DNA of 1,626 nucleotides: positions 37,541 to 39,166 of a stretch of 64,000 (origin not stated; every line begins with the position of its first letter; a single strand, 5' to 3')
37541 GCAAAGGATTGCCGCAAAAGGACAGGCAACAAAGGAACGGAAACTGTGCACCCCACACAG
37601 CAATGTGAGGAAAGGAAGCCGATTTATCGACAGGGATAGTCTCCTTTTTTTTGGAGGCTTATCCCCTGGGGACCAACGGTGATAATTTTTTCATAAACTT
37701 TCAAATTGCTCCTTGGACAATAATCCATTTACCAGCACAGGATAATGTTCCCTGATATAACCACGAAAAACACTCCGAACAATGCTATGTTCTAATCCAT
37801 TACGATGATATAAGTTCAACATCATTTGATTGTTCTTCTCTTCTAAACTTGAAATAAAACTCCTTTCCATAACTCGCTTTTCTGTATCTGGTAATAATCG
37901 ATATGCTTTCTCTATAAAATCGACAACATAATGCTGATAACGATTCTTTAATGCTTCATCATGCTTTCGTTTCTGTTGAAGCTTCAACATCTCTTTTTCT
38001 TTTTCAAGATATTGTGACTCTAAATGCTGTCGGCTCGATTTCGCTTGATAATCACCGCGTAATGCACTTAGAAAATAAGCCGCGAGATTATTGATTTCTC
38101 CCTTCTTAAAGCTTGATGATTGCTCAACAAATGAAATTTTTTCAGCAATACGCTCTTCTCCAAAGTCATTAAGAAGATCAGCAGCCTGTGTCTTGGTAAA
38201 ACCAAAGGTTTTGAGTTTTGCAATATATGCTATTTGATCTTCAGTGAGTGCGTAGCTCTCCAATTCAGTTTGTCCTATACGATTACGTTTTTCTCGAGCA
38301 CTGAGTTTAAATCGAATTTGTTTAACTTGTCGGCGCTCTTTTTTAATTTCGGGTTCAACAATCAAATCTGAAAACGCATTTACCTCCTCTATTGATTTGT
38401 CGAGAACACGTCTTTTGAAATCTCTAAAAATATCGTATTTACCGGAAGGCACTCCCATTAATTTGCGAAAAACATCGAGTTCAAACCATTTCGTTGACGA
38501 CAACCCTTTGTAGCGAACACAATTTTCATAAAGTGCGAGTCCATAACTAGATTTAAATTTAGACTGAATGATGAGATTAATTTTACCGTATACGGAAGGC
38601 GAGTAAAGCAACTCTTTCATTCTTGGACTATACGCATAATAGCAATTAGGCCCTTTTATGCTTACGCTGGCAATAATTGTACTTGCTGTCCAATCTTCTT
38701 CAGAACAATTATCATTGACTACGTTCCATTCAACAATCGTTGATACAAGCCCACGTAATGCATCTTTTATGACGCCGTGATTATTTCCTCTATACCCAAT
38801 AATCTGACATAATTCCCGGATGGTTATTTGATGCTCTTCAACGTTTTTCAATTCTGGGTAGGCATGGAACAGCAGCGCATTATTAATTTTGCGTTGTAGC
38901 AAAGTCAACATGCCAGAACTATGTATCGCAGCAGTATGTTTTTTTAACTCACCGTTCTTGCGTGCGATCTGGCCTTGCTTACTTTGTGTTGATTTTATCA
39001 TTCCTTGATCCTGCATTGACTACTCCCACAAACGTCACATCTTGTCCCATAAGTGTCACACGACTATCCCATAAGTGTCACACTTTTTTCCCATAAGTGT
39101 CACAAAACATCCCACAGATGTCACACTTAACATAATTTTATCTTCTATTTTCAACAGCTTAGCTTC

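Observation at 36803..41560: Plasmid-type replicon module (iterons, Rep, ParA, ParB) embedded among chromosomal housekeeping genes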

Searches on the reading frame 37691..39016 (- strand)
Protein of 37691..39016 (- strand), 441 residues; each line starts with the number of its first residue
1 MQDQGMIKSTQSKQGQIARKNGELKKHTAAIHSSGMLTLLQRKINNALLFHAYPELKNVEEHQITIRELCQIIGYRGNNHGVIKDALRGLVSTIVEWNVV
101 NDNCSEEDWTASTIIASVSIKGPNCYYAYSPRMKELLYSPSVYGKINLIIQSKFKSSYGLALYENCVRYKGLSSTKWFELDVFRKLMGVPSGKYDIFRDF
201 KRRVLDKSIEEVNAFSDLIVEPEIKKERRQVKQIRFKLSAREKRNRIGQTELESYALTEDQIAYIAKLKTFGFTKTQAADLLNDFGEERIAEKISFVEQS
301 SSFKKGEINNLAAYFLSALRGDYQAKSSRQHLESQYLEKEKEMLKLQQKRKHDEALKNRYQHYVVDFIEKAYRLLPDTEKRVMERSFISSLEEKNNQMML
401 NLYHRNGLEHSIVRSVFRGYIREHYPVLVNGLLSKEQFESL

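Call 6: search_protein_families(library=pfam, proteins=[window:37691-39016:-], max_evalue=0.01)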
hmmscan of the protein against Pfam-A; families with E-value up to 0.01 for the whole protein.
window:37691-39016:- (441 aa): 2 families
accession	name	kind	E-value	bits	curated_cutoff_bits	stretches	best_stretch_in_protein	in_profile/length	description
PF01051.27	Rep3_N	-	1.9e-17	64.4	22.4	1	24-166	2-140/141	Initiator Replication protein, WH1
PF21205.3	Rep3_C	-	3.1e-15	56.6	21.1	1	179-237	1-58/59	Initiator Rep protein, WH2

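Call 10: find_related_loci(query=window:37691-39016:-, collection=genome_contigs, flank=10000)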
Query window:37691-39016:- (441 aa) in genome_contigs; peptide patterns used: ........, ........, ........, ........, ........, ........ (x = any residue, [..] = any of these).
68 stretches matched a pattern, but none encodes a relative of the query by tblastn (E <= 1e-3).

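Call 11: search_dna_similar(query=window:37691-39016:-, collection=plasmids, mode=protein, max_rows=30)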
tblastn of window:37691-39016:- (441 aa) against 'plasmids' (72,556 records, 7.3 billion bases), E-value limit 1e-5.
Records with a match: 1209; places in all: 1262; records where one place covers at least 80% of the query: 55.
Best place of each record, by identity: <60% 1209.
By first word of the organism name: Acinetobacter 386; Burkholderia 78; Phaeobacter 61; Paracoccus 51; Pseudosulfitobacter 49; Psychrobacter 45; Pseudomonas 38; Legionella 27; Cupriavidus 27; Paraburkholderia 26; and 120 more.
By predicted mobility (MOB-suite, as given by PLSDB): non-mobilizable 699; mobilizable 355; conjugative 155.
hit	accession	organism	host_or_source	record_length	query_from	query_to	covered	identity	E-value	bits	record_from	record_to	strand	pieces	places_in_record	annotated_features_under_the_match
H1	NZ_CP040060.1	Coxiella burnetii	Dermacentor andersoni,cell culture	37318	20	441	96%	43.8%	1e-94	319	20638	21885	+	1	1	replication initiation protein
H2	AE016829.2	Coxiella burnetii RSA 493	-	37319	20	441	96%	43.8%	1e-94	319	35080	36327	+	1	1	plasmid replication initiation protein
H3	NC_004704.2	Coxiella burnetii RSA 493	-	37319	20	441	96%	43.8%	1e-94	319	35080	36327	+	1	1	plasmid replication initiation protein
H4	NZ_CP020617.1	Coxiella burnetii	Cell culture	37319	20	441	96%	43.8%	1e-94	319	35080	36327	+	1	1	replication initiation protein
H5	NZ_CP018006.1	Coxiella burnetii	Homo sapiens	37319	20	441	96%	43.8%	1e-94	319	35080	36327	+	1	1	replication initiation protein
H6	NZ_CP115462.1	Coxiella burnetii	Homo sapiens,Crushed Rocky Mountain ...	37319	20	441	96%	43.8%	1e-94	319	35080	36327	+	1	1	replication initiation protein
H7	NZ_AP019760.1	Coxiella burnetii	Homo sapiens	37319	20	441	96%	43.8%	1e-94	319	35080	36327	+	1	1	replication initiation protein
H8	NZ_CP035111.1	Coxiella burnetii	-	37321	20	441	96%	43.8%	1e-94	319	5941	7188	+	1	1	replication initiation protein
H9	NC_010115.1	Coxiella burnetii RSA 331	-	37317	20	441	96%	43.8%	2e-94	318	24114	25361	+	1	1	none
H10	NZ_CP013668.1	Coxiella burnetii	Goat,cell-free culture,Aborted placenta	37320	20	441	96%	43.8%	2e-94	318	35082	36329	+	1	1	none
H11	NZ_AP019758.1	Coxiella burnetii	Homo sapiens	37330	20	441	96%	43.8%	2e-94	318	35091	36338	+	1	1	none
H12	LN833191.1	Coxiella burnetii Cb175_Guyana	-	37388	20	441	96%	43.8%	2e-94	318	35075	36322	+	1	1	record has no annotation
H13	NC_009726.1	Coxiella burnetii Dugway 5J108-111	-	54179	20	441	96%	43.6%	8e-95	319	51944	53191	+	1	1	none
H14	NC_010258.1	Coxiella burnetii 'MSU Goat Q177'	-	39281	20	441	96%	43.6%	1e-94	319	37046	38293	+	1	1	replication initiation protein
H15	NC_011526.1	Coxiella burnetii CbuK_Q154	-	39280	20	441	96%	43.6%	1e-94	319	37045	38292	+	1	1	replication initiation protein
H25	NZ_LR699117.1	Aquicella lusitana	Borehole HDN1, spa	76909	1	328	74%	50.0%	1e-91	310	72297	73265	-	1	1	replication initiation protein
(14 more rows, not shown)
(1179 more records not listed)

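Call 12: find_encoding_contigs(protein=window:37691-39016:-, flank=10000, max_places=10)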
Protein window:37691-39016:- (441 aa): 1 contig read that carries it; 1 place shown.
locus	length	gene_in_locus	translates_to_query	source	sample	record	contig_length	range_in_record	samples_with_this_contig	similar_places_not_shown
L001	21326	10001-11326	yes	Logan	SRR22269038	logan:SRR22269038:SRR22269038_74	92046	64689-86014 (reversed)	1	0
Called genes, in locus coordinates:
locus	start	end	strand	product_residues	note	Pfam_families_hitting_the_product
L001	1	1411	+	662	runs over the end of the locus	-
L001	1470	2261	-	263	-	PF13098:Thioredoxin_2, PF13462:Thioredoxin_4 (faint)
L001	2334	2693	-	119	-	-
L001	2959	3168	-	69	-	-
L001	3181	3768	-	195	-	PF01726:LexA_DNA_bind, PF00717:Peptidase_S24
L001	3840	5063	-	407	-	PF00389:2-Hacid_dh, PF03446:NAD_binding_2 (faint), PF02826:2-Hacid_dh_C, PF22629:ACT_AHAS_ss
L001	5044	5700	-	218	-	PF12710:HAD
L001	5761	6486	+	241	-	PF10988:DUF2807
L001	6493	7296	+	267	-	PF02195:ParB_N, PF17762:HTH_ParB, PF23552:ParB_C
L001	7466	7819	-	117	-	-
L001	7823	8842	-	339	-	PF02195:ParB_N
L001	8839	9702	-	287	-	PF01656:CbiA, PF02374:ArsA_ATPase (faint), PF13614:AAA_31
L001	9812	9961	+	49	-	-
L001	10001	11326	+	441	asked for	PF01051:Rep3_N, PF21205:Rep3_C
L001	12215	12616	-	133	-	PF13279:4HBT_2, PF03061:4HBT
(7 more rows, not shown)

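Call 13: find_homologous_proteins(query=window:37691-39016:-)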
Query window:37691-39016:- (441 aa): 1084 proteins with E <= 0.001 among 6214 candidates; the best 120 are listed.
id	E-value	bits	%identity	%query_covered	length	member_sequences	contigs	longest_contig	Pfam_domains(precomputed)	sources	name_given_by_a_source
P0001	1.5e-284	961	100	99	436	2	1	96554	PF01051.28,PF21205.4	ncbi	ncbi:MAG: replication initiation protein [Gammaproteobacteria bacterium]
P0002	3.8e-154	532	59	95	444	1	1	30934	PF01051.28,PF21205.4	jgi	jgi:plasmid replication initiation protein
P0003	7.3e-136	472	52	94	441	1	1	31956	PF01051.28,PF21205.4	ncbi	-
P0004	2.1e-131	457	49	94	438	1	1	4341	PF01051.28,PF21205.4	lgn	-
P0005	3.6e-130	453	52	96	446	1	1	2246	PF01051.28,PF21205.4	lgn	-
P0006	4.6e-130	452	51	96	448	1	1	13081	PF01051.28,PF21205.4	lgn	-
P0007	7.7e-128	445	51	95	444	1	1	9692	PF01051.28,PF21205.4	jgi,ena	-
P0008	1.3e-126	441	49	96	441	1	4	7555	PF01051.28,PF21205.4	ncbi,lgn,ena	-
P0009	1.4e-126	441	51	95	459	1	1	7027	PF01051.28,PF21205.4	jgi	jgi:plasmid replication initiation protein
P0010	2.6e-126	440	50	94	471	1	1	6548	PF01051.28,PF21205.4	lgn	-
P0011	3.5e-126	440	49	95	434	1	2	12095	PF01051.28,PF21205.4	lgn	-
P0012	3.5e-126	440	50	94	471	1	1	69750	PF01051.28,PF21205.4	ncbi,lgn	-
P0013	5.9e-126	439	50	95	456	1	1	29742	PF01051.28,PF21205.4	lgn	-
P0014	6.3e-126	439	54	85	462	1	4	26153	PF01051.28,PF21205.4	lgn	-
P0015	2.7e-125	437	52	94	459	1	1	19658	PF01051.28,PF21205.4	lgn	-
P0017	3.5e-125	436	50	94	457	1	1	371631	PF01051.28,PF21205.4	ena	-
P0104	3.9e-121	423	49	91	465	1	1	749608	PF01051.28,PF21205.4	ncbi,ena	-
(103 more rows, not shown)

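Call 22: find_encoding_contigs(protein=P0104, flank=10000, max_places=3)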
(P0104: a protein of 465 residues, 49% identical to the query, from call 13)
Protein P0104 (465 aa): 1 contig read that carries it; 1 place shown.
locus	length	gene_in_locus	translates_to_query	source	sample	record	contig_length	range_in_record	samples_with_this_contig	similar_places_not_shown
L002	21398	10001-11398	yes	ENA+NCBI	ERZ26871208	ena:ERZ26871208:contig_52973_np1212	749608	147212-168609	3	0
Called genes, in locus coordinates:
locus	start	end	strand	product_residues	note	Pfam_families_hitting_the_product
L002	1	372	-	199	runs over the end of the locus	-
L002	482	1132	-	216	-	-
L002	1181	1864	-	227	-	PF13505:OMP_b-brl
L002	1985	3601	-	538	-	PF27266:CBUA0006_C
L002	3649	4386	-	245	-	-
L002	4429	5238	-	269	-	-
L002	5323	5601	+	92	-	PF00078:RVT_1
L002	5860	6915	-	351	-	-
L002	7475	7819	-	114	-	-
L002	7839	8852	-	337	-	PF02195:ParB_N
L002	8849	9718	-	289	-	PF01656:CbiA, PF02374:ArsA_ATPase (weak), PF13614:AAA_31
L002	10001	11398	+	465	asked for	PF01051:Rep3_N, PF21205:Rep3_C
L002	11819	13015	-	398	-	PF17785:PUA_3, PF10672:Methyltrans_SAM, PF02475:TRM5-TYW2_MTfase, PF05175:MTS (weak), PF03602:Cons_hypoth95, PF09445:Methyltransf_15 (weak)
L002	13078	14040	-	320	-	-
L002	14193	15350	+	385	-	PF02771:Acyl-CoA_dh_N, PF02770:Acyl-CoA_dh_M, PF00441:Acyl-CoA_dh_1, PF08028:Acyl-CoA_dh_2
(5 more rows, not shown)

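Call 23: find_encoding_contigs(protein=P0017, flank=10000, max_places=3)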
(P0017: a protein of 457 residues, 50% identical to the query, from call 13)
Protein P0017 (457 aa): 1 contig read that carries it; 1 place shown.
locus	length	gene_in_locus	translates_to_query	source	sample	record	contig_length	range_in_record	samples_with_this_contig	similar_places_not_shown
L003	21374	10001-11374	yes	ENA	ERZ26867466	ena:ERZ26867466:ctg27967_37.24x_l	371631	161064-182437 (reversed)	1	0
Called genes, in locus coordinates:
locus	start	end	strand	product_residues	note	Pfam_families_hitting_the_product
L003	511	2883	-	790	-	-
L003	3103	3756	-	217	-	-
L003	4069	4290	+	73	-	-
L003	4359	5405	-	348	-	PF07992:Pyr_redox_2 (weak), PF13738:Pyr_redox_3 (weak)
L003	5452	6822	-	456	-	-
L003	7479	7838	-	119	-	-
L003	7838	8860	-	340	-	PF02195:ParB_N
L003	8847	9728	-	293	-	PF01656:CbiA, PF02374:ArsA_ATPase (faint), PF13614:AAA_31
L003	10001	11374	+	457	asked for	PF01051:Rep3_N, PF21205:Rep3_C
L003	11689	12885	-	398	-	PF17785:PUA_3, PF10672:Methyltrans_SAM, PF02475:TRM5-TYW2_MTfase (weak), PF03602:Cons_hypoth95, PF09445:Methyltransf_15 (weak), PF13847:Methyltransf_31 (weak)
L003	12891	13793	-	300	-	PF01728:FtsJ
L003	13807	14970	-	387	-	PF01471:PG_binding_1, PF03734:YkuD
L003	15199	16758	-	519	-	-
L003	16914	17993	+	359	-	PF00676:E1_dh, PF02775:TPP_enzyme_C (faint), PF13292:DXP_synthase_N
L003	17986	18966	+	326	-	PF02779:Transket_pyr, PF02780:Transketolase_C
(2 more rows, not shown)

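Call 24: find_encoding_contigs(protein=P0002, flank=10000, max_places=3)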
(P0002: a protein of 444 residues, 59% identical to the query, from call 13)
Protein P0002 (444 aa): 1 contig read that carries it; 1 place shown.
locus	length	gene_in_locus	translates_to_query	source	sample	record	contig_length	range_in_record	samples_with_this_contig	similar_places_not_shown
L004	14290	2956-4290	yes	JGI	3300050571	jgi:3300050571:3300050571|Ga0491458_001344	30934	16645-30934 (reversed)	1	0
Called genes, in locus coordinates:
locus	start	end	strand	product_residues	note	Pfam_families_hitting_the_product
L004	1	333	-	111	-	?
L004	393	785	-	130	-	-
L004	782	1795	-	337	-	PF02195:ParB_N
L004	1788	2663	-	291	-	PF01656:CbiA, PF02374:ArsA_ATPase (faint), PF13614:AAA_31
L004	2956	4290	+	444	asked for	PF01051:Rep3_N, PF21205:Rep3_C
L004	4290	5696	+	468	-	PF00324:AA_permease, PF13520:AA_permease_2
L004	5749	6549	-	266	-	PF08123:DOT1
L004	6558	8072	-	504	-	PF03092:BT1, PF07690:MFS_1 (weak)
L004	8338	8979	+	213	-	PF12766:Pyridox_oxase_2 (weak), PF01243:PNPOx_N, PF10590:PNP_phzG_C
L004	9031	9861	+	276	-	PF06629:MipA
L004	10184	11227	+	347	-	PF00988:CPSase_sm_chain, PF00117:GATase, PF07722:Peptidase_C26 (faint)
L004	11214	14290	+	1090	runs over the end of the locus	PF25596:CPSase_L_D1, PF02786:CPSase_L_D2, PF02787:CPSase_L_D3, PF25596:CPSase_L_D1, PF02222:ATP-grasp, PF02786:CPSase_L_D2, PF07478:Dala_Dala_lig_C (weak), PF02142:MGS, +2 more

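Call 27: find_related_loci(query=A1, collection=genome_contigs, flank=10000)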
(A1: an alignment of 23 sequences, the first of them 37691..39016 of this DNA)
Query A1 (441 aa) in genome_contigs; peptide patterns used: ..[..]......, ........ (x = any residue, [..] = any of these).
171 stretches matched a pattern; 141 encode a relative of the query (tblastn E <= 1e-3); the best 80 are kept; 80 distinct loci.
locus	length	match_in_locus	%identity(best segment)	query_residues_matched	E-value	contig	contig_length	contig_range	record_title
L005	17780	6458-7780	48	5-438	4e-131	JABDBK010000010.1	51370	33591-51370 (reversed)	MAG: Gammaproteobacteria bacterium isolate BWMinControl_Nextera52_MAG3 3300020766.a:Ga0207028_1020, whole genome shotgun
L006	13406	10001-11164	52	5-392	8e-131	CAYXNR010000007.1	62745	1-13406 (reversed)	MAG TPA_asm: uncultured Coxiellaceae bacterium isolate SRP200132_co1_729 genome assembly, contig: NODE_677_length_62745_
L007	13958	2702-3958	51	23-438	2e-129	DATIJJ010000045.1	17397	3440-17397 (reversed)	MAG TPA_asm: Gammaproteobacteria bacterium isolate SMAG_U15688 k141_580839, whole genome shotgun sequence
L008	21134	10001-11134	52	23-399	6e-129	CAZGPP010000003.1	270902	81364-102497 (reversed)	MAG TPA_asm: uncultured Coxiellaceae bacterium isolate SRP242652_co2_27 genome assembly, contig: NODE_24_length_270902_c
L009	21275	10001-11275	48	23-438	3e-129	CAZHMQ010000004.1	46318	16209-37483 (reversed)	MAG TPA_asm: uncultured Coxiellaceae bacterium isolate SRP200132_co1_521 genome assembly, contig: NODE_1242_length_46318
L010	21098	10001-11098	54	23-387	9e-129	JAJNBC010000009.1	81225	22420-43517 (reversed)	MAG: Gammaproteobacteria bacterium isolate C_No_T20_A_bin.80 scaffold_127, whole genome shotgun sequence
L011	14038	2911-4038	52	13-385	8e-128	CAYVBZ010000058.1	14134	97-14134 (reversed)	MAG TPA_asm: uncultured Coxiellaceae bacterium isolate SRP200132_co1_482 genome assembly, contig: NODE_7543_length_14134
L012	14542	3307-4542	50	23-438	5e-128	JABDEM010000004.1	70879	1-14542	MAG: Gammaproteobacteria bacterium isolate BWMinHeated_Nextera66_MAG4 3300020927.a:Ga0207134_1006, whole genome shotgun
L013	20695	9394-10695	49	10-438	1e-127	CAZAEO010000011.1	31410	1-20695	MAG TPA_asm: uncultured Coxiellaceae bacterium isolate SRP011637_co1_137 genome assembly, contig: NODE_316_length_31410_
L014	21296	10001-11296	48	12-438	6e-127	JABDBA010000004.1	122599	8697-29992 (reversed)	MAG: Gammaproteobacteria bacterium isolate BWMinControl_Nextera7_MAG1 3300020737.a:Ga0206983_104, whole genome shotgun s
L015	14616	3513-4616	53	23-384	5e-127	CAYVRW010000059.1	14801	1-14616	MAG TPA_asm: uncultured Coxiellaceae bacterium isolate SRP200132_co1_88 genome assembly, contig: NODE_7104_length_14801_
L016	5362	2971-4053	55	23-377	3e-127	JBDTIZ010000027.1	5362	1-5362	MAG: Gammaproteobacteria bacterium isolate cluster2_bin.40 k127_403857, whole genome shotgun sequence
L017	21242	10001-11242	50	23-438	9e-127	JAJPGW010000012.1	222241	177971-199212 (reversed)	MAG: Gammaproteobacteria bacterium isolate Centralia_MAG_117 k107_20888919, whole genome shotgun sequence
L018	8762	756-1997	48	27-438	1e-126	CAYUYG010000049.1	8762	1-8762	MAG TPA_asm: uncultured Coxiellaceae bacterium isolate SRP302447_co2_234 genome assembly, contig: NODE_22505_length_8762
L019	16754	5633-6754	53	18-387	3e-126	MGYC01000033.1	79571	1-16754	MAG: Gammaproteobacteria bacterium RIFCSPHIGHO2_12_FULL_41_20 rifcsphigho2_12_scaffold_602, whole genome shotgun sequenc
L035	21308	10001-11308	48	3-438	4e-123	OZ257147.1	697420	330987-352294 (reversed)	MAG: Gammaproteobacteria bacterium isolate 445dba32-a52f-45ce-9705-2cdbc1c77c23 genome assembly, chromosome: 1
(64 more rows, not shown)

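Call 43: get_annotated_region(hit=H2, flank=5000)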
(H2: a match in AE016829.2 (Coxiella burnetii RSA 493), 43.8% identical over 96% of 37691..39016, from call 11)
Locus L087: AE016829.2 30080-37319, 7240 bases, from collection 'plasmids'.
description: Coxiella burnetii RSA 493 plasmid pQpH1, complete sequence
organism: Coxiella burnetii RSA 493 (NCBI taxid 227377)
taxonomy: Bacteria; Pseudomonadota; Gammaproteobacteria; Legionellales; Coxiellaceae; Coxiella; Coxiella burnetii; Coxiella burnetii RSA 493
host: -; source: -; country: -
typing (MOB-suite, as given by PLSDB): non-mobilizable; replicon rep_cluster_478
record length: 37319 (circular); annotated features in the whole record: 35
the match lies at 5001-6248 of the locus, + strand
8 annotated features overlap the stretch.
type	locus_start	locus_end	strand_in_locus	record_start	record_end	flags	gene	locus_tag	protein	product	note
CDS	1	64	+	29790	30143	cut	-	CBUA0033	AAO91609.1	hypothetical protein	-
CDS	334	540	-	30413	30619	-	-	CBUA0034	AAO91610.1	hypothetical protein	-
CDS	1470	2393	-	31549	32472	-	parB.1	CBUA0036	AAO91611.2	chromosome partitioning protein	-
CDS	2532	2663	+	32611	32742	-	-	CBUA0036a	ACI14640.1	hypothetical protein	-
CDS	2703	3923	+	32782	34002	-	-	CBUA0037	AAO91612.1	plasmid partition protein A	-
CDS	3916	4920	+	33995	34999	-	parB.2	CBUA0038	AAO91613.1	DNA-binding protein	-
CDS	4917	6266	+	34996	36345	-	-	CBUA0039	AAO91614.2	plasmid replication initiation protein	-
CDS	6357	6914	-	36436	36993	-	-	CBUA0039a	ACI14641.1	hypothetical protein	-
